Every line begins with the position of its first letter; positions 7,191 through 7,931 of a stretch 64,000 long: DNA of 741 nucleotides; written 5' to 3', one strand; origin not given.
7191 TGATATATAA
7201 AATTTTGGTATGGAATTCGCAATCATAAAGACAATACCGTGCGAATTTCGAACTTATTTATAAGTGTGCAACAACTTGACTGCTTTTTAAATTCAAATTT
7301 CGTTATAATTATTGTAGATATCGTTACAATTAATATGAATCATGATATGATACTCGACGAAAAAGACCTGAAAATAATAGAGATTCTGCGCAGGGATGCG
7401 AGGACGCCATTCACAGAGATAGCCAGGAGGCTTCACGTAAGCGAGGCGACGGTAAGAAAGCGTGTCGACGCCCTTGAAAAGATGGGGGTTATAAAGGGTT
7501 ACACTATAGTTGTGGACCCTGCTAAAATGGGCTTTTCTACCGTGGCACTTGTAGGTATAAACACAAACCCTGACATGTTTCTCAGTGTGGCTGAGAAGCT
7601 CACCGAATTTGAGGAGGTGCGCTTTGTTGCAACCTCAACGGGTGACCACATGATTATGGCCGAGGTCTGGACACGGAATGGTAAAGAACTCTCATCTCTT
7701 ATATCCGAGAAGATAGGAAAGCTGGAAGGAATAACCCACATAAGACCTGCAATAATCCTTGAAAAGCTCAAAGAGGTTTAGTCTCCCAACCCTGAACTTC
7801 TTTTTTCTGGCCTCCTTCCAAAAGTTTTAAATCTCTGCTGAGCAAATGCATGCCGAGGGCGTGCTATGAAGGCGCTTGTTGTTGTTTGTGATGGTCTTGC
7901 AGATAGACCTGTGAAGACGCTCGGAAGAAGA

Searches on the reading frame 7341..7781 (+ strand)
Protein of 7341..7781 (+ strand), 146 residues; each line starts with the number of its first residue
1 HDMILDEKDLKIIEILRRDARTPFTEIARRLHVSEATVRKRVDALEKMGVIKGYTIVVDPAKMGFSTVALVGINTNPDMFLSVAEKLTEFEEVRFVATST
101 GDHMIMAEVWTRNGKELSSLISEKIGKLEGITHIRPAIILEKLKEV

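Call 57: search_protein_families(library=pfam, proteins=[window:7341-7781:+], max_evalue=0.001)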
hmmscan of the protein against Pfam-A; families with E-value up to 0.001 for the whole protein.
window:7341-7781:+ (146 aa): 13 families
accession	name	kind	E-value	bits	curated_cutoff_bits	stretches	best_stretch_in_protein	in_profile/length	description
PF13412.12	HTH_24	-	9.5e-17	60.7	21.9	1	5-52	1-48/48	Winged helix-turn-helix DNA-binding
PF13404.12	HTH_AsnC-type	-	1e-16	60.9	27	1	5-46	1-42/42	AsnC-type helix-turn-helix domain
PF01037.27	AsnC_trans_reg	-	1.6e-14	54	25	1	71-141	1-72/73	Lrp/AsnC ligand binding domain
PF08279.18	HTH_11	-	1.5e-08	34.8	25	1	10-64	3-53/55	HTH domain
PF22482.2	AsnC_trans_reg_3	-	1.6e-07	31.8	24.4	1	82-142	26-85/95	PF0864 C-terminal dimeric alpha+beta barrel domain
PF22451.2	NirdL-like_HTH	-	4.4e-06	26.6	27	1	20-51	15-46/47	Siroheme decarboxylase NirDL-like HTH domain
PF01047.28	MarR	-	4.5e-06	26.9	24.6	1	9-52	5-48/59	MarR family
PF09339.16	HTH_IclR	-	1.2e-05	25.5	22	1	10-51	6-48/52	IclR helix-turn-helix domain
PF12840.13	HTH_20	-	1.4e-05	25.4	27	1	10-52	7-49/51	Helix-turn-helix domain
PF01022.26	HTH_5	-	0.00023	21.4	22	1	7-51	2-45/47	Bacterial regulatory protein, arsR family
PF25212.1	HVO_A0114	-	0.0003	21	27.6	1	4-52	19-67/84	HVO_A0114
PF13384.12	HTH_23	-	0.00067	19.8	24.6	0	16-49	12-45/50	Homeodomain-like domain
PF08220.18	HTH_DeoR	-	0.00076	19.6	21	0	11-52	4-45/57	DeoR-like helix-turn-helix domain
